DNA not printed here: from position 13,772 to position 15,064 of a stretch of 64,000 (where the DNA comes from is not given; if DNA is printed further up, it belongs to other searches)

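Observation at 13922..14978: Receiver-less sigma54 activator (FleT-like) translationally fused into the fliE operon; no FleS/FleR-type two-component pair in the cluster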

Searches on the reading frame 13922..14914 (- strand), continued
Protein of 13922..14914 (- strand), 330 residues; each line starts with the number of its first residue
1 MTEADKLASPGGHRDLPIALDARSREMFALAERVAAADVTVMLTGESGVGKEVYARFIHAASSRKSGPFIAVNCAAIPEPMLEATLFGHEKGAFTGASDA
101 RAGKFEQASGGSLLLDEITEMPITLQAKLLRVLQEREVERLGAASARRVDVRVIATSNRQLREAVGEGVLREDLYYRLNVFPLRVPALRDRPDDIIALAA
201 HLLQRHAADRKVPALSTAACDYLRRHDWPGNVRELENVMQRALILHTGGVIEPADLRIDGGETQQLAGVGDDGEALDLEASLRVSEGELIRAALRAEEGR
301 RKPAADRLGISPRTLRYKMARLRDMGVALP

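Call 12: find_encoding_contigs(protein=window:13922-14914:-, flank=10000, max_places=4)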
Protein window:13922-14914:- (330 aa): 5 contigs read that carry it; 4 places shown.
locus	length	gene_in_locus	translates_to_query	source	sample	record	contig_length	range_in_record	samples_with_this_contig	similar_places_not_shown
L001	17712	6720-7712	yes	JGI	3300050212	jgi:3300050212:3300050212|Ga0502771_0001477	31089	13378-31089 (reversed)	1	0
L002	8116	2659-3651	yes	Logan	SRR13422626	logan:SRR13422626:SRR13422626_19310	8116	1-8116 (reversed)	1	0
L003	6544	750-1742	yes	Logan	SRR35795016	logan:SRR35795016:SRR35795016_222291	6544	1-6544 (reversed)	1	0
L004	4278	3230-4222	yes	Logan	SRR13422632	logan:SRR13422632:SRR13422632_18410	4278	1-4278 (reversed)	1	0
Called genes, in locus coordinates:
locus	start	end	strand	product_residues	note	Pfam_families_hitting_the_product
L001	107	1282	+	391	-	PF00669:Flagellin_N, PF00700:Flagellin_C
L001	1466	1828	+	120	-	PF03646:FlaG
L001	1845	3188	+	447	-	PF02465:FliD_N, PF07196:Flagellin_IN (weak), PF07195:FliD_C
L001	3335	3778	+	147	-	PF02561:FliS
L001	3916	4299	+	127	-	-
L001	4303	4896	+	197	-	PF16823:tPilZ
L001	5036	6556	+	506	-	PF06490:FleQ, PF00158:Sigma54_activat, PF13191:AAA_16 (faint), PF14532:Sigma54_activ_2, PF07728:AAA_5, PF25601:AAA_lid_14, PF02954:HTH_8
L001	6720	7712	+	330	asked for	PF00158:Sigma54_activat, PF14532:Sigma54_activ_2, PF07728:AAA_5 (weak), PF25601:AAA_lid_14, PF02954:HTH_8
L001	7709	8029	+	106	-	PF02049:FliE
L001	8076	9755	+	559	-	PF01514:YscJ_FliF, PF08345:YscJ_FliF_C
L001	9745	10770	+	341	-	PF03448:MgtE_N (faint), PF14842:FliG_N, PF14841:FliG_M, PF14842:FliG_N (weak), PF01706:FliG_C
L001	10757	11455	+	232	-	PF02108:FliH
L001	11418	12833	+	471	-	PF00006:ATP-synt_ab, PF18269:T3SS_ATPase_C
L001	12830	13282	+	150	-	PF02050:FliJ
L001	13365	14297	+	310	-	PF02120:Flg_hook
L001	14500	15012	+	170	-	PF03748:FliL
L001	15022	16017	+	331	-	PF02154:FliM, PF01052:FliMN_C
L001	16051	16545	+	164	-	PF28396:SepQ_C (weak), PF01052:FliMN_C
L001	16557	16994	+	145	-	PF04347:FliO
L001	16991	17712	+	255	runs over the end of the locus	PF00813:FliP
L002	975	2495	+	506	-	PF06490:FleQ, PF00158:Sigma54_activat, PF13191:AAA_16 (faint), PF14532:Sigma54_activ_2, PF07728:AAA_5, PF25601:AAA_lid_14, PF02954:HTH_8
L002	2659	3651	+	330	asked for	PF00158:Sigma54_activat, PF14532:Sigma54_activ_2, PF07728:AAA_5 (weak), PF25601:AAA_lid_14, PF02954:HTH_8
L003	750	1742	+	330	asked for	PF00158:Sigma54_activat, PF14532:Sigma54_activ_2, PF07728:AAA_5 (weak), PF25601:AAA_lid_14, PF02954:HTH_8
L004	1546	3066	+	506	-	PF06490:FleQ, PF00158:Sigma54_activat, PF13191:AAA_16 (faint), PF14532:Sigma54_activ_2, PF07728:AAA_5, PF25601:AAA_lid_14, PF02954:HTH_8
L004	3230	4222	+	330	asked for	PF00158:Sigma54_activat, PF14532:Sigma54_activ_2, PF07728:AAA_5 (weak), PF25601:AAA_lid_14, PF02954:HTH_8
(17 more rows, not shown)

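Call 13: find_encoding_contigs(protein=P0013, flank=10000, max_places=2)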
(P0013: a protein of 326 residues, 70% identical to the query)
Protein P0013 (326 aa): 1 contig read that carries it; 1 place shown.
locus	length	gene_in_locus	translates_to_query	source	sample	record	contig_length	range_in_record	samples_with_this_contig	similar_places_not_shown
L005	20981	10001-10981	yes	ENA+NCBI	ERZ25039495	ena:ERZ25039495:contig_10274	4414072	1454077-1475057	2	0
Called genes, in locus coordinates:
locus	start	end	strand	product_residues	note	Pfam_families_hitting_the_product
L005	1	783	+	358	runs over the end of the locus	PF10135:Rod-binding, PF01832:Glucosaminidase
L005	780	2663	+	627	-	PF00460:Flg_bb_rod (faint), PF22638:FlgK_D1, PF21158:flgK_1st_1, PF06429:Flg_bbr_C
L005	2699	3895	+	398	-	PF00669:Flagellin_N, PF00700:Flagellin_C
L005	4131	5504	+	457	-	PF00669:Flagellin_N, PF00700:Flagellin_C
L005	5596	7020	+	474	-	PF02465:FliD_N, PF07195:FliD_C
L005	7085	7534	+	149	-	PF02561:FliS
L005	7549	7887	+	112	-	-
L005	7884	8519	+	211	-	PF16823:tPilZ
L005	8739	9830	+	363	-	PF00158:Sigma54_activat, PF13191:AAA_16 (weak), PF14532:Sigma54_activ_2, PF07728:AAA_5, PF25601:AAA_lid_14, PF02954:HTH_8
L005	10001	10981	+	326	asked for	PF00158:Sigma54_activat, PF14532:Sigma54_activ_2, PF07724:AAA_2 (weak), PF07728:AAA_5, PF25601:AAA_lid_14, PF02954:HTH_8, PF13556:HTH_30 (faint)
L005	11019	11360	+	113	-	PF02049:FliE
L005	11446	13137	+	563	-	PF01514:YscJ_FliF, PF08345:YscJ_FliF_C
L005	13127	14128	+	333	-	PF03448:MgtE_N (faint), PF14842:FliG_N, PF14841:FliG_M, PF14842:FliG_N (weak), PF01706:FliG_C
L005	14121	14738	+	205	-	PF02108:FliH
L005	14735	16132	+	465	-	PF00006:ATP-synt_ab, PF18269:T3SS_ATPase_C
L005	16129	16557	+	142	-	PF02050:FliJ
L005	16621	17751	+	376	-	-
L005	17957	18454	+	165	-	PF03748:FliL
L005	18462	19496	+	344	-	PF02154:FliM, PF01052:FliMN_C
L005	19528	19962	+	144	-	PF28396:SepQ_C (weak), PF01052:FliMN_C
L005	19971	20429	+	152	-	PF04347:FliO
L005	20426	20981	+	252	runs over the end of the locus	PF00813:FliP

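Call 15: find_related_loci(query=A1, collection=genome_contigs, flank=8000)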
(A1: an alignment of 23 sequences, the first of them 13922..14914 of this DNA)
Query A1 (330 aa) in genome_contigs; peptide patterns used: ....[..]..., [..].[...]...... (x = any residue, [..] = any of these).
600 stretches matched a pattern (row limit reached: there are more); 600 encode a relative of the query (tblastn E <= 1e-3); the best 80 are kept; 80 distinct loci.
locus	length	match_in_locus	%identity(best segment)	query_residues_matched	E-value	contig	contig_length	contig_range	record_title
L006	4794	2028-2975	62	18-330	5e-118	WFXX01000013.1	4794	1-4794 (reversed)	MAG: Gammaproteobacteria bacterium isolate S141_70 k151_109319, whole genome shotgun sequence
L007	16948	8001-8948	58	17-327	5e-115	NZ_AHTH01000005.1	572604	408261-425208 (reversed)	Alishewanella jeotgali KCTC 22429 contig005, whole genome shotgun sequence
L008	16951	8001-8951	57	17-330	9e-113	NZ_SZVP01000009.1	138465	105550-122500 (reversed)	Colwellia ponticola strain OISW-25 contig9, whole genome shotgun sequence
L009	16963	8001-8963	57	17-330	8e-112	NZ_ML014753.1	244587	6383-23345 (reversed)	Parashewanella curva strain C51 Scaffold1, whole genome shotgun sequence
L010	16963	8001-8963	58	18-330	6e-111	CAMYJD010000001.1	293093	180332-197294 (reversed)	MAG: uncultured Gammaproteobacteria bacterium isolate ES_Gamma_035 genome assembly, contig: scaffold_0, whole genome sho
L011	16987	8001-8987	57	1-330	6e-111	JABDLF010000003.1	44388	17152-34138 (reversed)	MAG: Gammaproteobacteria bacterium isolate SS_bin_68 k127_1852344, whole genome shotgun sequence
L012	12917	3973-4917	60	18-330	3e-110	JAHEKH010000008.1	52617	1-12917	MAG: Gammaproteobacteria bacterium isolate Ww579 NODE_1050_length_52617_cov_3.778878, whole genome shotgun sequence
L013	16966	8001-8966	59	15-327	4e-110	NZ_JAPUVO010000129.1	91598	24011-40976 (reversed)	MAG: Propionivibrio sp. isolate MAG Bin178 bin178_k141_307, whole genome shotgun sequence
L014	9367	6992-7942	58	21-330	7e-110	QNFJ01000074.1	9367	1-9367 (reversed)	MAG: Gammaproteobacteria bacterium isolate B19_G6 B19_Guay6_scaffold_06164, whole genome shotgun sequence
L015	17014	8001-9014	56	12-327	1e-107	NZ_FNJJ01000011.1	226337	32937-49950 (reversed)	Ectopseudomonas guguanensis strain JCM 18416, whole genome shotgun sequence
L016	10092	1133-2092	59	15-330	4e-107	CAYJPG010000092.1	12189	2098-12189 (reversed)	MAG TPA_asm: uncultured Chromatiaceae bacterium isolate ERP124720_co1_205 genome assembly, contig: NODE_6203_length_1218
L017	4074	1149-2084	55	12-326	4e-108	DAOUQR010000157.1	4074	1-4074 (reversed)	MAG TPA_asm: Pseudomonadota bacterium isolate CSMAG_131 CSMAG_131_k141_2980845_length_4074_cov_8.0000, whole genome shot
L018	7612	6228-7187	59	18-330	4e-107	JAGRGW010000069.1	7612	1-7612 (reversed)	MAG: Gammaproteobacteria bacterium isolate HKST-UBA184 2010_21519, whole genome shotgun sequence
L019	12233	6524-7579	52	13-330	1e-106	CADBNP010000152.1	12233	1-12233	MAG: uncultured Aeromonadales bacterium isolate RUG14131 genome assembly, contig: RUG14131_asm_152, whole genome shotgun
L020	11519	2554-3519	56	21-328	9e-107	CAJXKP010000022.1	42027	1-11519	MAG TPA_asm: uncultured Ectothiorhodospiraceae bacterium isolate SRR6193124_bin.15_MetaBAT_v2.12.1_MAG genome assembly,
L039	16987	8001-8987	56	7-330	2e-103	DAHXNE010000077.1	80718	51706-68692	MAG TPA_asm: Gammaproteobacteria bacterium isolate clean1778 k141_300159, whole genome shotgun sequence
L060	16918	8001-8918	55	17-329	7e-100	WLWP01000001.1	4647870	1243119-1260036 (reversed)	MAG: Pseudomonadales bacterium isolate MH-Pat-SR_autometa_3-0 NODE_1_length_4647870_cov_14.966289, whole genome shotgun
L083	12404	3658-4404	59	21-268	2e-86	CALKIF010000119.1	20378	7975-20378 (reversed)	MAG TPA_asm: uncultured Alphaproteobacteria bacterium isolate SRR7515929_bin.4_CONCOCT_v1.1_MAG genome assembly, contig:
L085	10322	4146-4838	58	21-250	4e-84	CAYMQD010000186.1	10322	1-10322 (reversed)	MAG TPA_asm: uncultured Alphaproteobacteria bacterium isolate SRP092796_co4_625 genome assembly, contig: k141_1001083, w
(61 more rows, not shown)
